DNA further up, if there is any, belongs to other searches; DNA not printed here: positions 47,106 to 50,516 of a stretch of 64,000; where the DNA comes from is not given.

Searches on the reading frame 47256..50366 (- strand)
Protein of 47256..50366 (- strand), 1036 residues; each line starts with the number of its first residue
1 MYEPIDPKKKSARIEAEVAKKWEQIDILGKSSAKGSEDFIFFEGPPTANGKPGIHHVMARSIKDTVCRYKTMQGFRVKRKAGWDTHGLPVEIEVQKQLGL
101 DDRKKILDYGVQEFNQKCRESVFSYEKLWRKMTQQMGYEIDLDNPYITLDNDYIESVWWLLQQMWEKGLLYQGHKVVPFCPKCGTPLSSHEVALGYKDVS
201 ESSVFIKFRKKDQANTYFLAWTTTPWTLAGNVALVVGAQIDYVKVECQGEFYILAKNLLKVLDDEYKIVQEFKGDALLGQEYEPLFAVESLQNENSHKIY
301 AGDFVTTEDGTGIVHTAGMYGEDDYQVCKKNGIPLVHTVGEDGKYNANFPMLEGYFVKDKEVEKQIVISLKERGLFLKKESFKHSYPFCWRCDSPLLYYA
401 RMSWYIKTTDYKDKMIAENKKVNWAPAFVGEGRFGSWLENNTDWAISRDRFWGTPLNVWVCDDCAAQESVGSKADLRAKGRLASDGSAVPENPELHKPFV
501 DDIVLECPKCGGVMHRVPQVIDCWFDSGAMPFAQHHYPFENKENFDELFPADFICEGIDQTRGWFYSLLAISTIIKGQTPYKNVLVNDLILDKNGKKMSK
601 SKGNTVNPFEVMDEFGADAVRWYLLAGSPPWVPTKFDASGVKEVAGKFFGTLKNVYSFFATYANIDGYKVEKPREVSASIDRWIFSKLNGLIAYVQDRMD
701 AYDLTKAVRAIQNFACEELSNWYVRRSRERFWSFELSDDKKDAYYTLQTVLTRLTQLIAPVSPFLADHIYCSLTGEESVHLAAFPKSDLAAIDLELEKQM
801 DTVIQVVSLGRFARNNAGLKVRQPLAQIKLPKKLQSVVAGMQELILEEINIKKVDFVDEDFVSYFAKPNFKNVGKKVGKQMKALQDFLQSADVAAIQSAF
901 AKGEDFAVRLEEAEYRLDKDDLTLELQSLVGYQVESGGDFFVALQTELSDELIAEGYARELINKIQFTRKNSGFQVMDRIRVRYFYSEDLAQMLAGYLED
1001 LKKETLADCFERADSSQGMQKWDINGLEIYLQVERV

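Call 53: search_protein_families(library=pfam, proteins=[window:47256-50366:-], max_evalue=0.00001)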
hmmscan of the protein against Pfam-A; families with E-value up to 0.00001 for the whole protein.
window:47256-50366:- (1036 aa): 4 families
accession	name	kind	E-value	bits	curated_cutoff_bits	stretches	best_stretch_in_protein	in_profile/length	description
PF00133.28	tRNA-synt_1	-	1.2e-128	429.9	22.7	1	19-627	3-404/414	tRNA synthetases class I (I, L, M and V)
PF19302.4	DUF5915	-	1e-47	162.6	27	1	843-1036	2-195/195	Domain of unknown function (DUF5915)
PF08264.19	Anticodon_1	-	1.7e-33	116.1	25.1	1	681-826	1-144/148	Anticodon-binding domain of tRNA ligase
PF09334.17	tRNA-synt_1g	-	2.5e-15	56.6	20.1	1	576-639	307-369/391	tRNA synthetases class I (M)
